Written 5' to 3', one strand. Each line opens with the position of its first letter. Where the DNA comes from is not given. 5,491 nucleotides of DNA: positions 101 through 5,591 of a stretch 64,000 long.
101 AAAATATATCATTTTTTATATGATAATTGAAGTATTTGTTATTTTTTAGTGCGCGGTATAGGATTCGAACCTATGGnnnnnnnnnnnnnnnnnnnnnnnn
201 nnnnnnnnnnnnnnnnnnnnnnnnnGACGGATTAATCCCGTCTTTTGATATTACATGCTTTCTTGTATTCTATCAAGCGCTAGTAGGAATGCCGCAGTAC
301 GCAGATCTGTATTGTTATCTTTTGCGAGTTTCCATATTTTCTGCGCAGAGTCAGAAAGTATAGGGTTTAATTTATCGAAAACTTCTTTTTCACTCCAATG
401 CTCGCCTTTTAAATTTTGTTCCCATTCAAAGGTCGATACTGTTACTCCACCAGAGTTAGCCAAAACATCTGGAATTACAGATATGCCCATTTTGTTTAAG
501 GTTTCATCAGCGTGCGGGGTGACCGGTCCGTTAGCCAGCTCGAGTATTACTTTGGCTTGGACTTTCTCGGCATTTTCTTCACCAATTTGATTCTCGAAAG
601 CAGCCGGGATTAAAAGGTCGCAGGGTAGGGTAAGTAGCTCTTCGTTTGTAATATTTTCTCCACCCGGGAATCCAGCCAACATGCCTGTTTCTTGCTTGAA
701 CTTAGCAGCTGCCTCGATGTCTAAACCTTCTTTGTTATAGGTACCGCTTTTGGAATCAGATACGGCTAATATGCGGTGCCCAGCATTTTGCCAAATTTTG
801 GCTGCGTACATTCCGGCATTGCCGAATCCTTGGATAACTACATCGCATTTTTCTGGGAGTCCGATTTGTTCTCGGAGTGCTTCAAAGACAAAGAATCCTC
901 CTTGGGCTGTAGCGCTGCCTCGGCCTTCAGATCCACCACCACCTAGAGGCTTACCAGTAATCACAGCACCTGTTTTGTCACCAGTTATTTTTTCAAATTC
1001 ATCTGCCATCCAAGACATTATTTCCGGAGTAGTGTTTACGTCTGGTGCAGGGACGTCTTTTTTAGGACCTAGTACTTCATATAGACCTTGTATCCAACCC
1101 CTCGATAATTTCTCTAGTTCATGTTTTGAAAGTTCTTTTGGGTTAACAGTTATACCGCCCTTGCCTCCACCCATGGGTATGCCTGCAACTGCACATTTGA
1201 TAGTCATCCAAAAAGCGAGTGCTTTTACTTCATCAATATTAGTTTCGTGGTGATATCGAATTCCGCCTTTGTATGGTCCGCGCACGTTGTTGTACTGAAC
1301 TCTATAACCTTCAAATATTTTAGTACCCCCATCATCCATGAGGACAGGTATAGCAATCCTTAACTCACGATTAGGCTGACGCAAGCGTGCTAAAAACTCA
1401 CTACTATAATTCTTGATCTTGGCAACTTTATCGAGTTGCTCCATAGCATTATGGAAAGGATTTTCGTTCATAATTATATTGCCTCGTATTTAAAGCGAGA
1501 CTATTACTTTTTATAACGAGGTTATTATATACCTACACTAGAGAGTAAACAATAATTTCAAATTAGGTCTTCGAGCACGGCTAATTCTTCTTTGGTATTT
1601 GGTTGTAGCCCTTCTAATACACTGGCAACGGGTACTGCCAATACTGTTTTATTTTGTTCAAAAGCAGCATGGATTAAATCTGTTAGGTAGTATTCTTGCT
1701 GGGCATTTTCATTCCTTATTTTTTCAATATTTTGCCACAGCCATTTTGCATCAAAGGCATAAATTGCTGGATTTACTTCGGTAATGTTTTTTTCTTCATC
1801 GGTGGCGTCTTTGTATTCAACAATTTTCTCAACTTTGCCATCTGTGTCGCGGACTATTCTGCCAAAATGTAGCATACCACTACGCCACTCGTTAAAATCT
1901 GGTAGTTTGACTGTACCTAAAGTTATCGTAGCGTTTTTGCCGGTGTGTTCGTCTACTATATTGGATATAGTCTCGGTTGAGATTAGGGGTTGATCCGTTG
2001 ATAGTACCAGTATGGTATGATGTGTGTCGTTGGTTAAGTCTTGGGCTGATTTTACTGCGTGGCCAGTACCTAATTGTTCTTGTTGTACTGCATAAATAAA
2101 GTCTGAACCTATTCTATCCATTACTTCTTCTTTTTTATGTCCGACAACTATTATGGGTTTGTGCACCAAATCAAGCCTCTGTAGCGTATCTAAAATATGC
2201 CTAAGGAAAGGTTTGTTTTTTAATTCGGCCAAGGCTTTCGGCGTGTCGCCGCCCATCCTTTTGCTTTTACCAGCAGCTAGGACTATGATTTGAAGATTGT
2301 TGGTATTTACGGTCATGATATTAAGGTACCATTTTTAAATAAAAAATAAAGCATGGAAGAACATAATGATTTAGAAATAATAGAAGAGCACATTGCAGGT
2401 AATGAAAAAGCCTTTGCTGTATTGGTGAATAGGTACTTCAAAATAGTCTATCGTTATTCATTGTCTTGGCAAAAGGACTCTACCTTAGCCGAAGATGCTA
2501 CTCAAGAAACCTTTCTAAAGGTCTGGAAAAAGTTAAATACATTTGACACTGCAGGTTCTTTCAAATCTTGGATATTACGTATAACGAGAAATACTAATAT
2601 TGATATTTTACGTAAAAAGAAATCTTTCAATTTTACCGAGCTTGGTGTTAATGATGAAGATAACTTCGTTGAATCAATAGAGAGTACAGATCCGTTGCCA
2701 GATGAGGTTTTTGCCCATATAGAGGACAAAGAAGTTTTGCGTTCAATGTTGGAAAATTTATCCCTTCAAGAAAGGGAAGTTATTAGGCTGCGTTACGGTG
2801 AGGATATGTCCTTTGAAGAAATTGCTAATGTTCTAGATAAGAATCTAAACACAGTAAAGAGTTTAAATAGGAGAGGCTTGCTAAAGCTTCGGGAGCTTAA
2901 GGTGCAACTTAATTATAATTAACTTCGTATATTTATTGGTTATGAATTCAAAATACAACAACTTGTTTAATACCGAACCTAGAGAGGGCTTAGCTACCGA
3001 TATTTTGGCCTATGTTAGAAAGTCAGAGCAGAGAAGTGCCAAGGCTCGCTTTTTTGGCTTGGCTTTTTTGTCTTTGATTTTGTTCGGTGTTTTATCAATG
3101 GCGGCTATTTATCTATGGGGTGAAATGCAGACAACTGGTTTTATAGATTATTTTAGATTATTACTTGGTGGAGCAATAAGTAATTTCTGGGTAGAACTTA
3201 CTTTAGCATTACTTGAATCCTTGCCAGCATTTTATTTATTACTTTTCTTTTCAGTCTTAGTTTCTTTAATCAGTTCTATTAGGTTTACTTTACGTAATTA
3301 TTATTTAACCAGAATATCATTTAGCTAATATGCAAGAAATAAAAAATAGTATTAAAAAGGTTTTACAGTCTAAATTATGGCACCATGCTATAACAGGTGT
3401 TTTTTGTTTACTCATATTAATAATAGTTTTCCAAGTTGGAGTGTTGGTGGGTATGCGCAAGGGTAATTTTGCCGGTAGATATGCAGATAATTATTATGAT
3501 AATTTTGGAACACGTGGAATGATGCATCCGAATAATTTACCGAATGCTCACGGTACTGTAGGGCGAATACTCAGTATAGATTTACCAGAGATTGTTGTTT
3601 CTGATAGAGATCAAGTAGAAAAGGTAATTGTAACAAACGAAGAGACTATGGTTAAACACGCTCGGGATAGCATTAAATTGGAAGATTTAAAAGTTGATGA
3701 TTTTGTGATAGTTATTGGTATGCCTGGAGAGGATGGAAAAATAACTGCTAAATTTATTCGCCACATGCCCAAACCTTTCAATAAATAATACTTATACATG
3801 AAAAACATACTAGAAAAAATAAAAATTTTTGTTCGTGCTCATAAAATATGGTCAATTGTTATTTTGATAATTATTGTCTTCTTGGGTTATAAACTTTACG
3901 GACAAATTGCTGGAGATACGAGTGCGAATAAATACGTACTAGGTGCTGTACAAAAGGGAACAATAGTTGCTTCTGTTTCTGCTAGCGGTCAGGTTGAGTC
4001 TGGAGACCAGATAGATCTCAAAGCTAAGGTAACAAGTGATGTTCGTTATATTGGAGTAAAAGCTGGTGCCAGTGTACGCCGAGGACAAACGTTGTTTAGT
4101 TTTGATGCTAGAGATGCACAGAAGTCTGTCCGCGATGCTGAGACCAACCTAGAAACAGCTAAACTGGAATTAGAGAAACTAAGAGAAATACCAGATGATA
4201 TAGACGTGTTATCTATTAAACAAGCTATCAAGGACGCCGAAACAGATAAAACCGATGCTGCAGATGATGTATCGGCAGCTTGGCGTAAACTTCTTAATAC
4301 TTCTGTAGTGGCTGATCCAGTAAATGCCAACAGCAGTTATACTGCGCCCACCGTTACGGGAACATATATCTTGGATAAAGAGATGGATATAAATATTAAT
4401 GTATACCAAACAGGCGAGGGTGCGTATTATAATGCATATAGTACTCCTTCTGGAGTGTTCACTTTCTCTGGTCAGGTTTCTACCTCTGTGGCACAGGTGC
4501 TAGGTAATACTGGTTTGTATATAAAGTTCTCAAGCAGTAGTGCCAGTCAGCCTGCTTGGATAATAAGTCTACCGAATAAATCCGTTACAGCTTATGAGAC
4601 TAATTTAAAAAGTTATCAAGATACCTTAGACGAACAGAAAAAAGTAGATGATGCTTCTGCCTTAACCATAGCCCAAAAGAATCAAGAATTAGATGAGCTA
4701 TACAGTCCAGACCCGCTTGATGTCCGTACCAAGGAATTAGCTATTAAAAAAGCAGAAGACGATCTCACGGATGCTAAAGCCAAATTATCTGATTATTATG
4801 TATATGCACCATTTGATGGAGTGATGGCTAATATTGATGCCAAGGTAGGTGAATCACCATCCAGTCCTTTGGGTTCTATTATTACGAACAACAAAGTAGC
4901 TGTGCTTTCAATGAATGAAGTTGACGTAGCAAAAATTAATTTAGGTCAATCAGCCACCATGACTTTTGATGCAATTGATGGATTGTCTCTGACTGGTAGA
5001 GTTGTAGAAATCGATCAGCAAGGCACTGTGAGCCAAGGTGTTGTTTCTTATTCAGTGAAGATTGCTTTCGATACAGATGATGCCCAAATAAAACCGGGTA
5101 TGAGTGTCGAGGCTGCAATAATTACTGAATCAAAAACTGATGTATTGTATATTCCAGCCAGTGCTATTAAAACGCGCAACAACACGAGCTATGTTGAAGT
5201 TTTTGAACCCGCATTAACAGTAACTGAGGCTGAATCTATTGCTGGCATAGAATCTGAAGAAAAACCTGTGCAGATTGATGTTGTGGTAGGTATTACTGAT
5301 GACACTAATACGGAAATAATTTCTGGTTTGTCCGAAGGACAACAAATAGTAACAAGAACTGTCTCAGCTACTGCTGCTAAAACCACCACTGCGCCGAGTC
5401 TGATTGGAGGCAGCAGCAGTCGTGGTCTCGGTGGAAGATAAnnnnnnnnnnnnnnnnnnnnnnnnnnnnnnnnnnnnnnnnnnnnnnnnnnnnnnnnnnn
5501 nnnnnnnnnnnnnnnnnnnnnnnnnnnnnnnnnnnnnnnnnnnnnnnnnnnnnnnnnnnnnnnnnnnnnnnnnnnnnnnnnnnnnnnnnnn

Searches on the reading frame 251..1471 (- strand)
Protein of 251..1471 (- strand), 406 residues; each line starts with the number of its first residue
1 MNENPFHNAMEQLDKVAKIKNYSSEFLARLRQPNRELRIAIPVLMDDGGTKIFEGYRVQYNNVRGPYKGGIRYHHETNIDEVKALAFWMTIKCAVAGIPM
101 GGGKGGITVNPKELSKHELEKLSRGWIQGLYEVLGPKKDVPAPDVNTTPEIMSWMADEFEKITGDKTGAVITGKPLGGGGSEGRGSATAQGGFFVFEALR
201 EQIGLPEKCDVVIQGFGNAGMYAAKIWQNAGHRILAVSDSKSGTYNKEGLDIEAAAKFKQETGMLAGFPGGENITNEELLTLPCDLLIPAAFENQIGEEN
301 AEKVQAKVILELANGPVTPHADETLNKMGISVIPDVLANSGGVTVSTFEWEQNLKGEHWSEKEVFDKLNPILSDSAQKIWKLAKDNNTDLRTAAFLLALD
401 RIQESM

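Call 87: search_protein_families(library=pfam, proteins=[window:251-1471:-], max_evalue=0.00001)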
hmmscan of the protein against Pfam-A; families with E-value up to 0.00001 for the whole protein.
window:251-1471:- (406 aa): 2 families
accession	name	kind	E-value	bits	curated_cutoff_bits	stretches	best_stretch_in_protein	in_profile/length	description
PF00208.27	ELFV_dehydrog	-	1.2e-67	228.5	23.4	1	179-406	1-237/241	Glutamate/Leucine/Phenylalanine/Valine dehydrogenase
PF02812.23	ELFV_dehydrog_N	-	3.2e-54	182.5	25.3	1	33-160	1-128/129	Glu/Leu/Phe/Val dehydrogenase, dimerisation domain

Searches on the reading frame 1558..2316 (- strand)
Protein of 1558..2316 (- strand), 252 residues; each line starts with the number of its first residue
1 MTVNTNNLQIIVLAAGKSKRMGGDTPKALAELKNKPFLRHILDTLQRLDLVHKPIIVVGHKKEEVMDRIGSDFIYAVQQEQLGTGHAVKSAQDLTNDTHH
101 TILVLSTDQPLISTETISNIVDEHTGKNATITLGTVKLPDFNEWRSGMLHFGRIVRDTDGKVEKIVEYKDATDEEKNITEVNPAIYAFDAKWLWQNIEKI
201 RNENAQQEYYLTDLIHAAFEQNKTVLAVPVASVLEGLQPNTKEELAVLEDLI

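Call 87: search_protein_families(library=pfam, proteins=[window:1558-2316:-], max_evalue=0.00001)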
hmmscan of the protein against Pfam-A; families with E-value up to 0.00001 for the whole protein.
window:1558-2316:- (252 aa): 4 families
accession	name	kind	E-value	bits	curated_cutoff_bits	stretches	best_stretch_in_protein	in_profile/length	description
PF12804.13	NTP_transf_3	-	7.6e-20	72.1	27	1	11-131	2-118/160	MobA-like NTP transferase domain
PF00483.29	NTP_transferase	-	1.7e-15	57.7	21.2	1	11-228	3-219/245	Nucleotidyl transferase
PF01128.25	IspD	-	1.4e-10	41.8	27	1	9-132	2-126/221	2-C-methyl-D-erythritol 4-phosphate cytidylyltransferase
PF02348.25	CTP_transf_3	-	3.5e-09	37.2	22.6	1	10-190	2-147/217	Cytidylyltransferase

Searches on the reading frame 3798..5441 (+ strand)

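Call 87: search_protein_families(library=pfam, proteins=[window:3798-5441:+], max_evalue=0.00001)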
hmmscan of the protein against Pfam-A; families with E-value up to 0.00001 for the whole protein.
window:3798-5441:+ (547 aa): 2 families
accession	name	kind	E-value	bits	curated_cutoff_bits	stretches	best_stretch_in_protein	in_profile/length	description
PF16576.10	HlyD_D23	-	4.8e-11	42.8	30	1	321-437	97-214/214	Barrel-sandwich domain of CusB or HlyD membrane-fusion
PF13437.12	HlyD_3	-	3.4e-10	41.1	22.2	1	335-434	2-106/106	HlyD family secretion protein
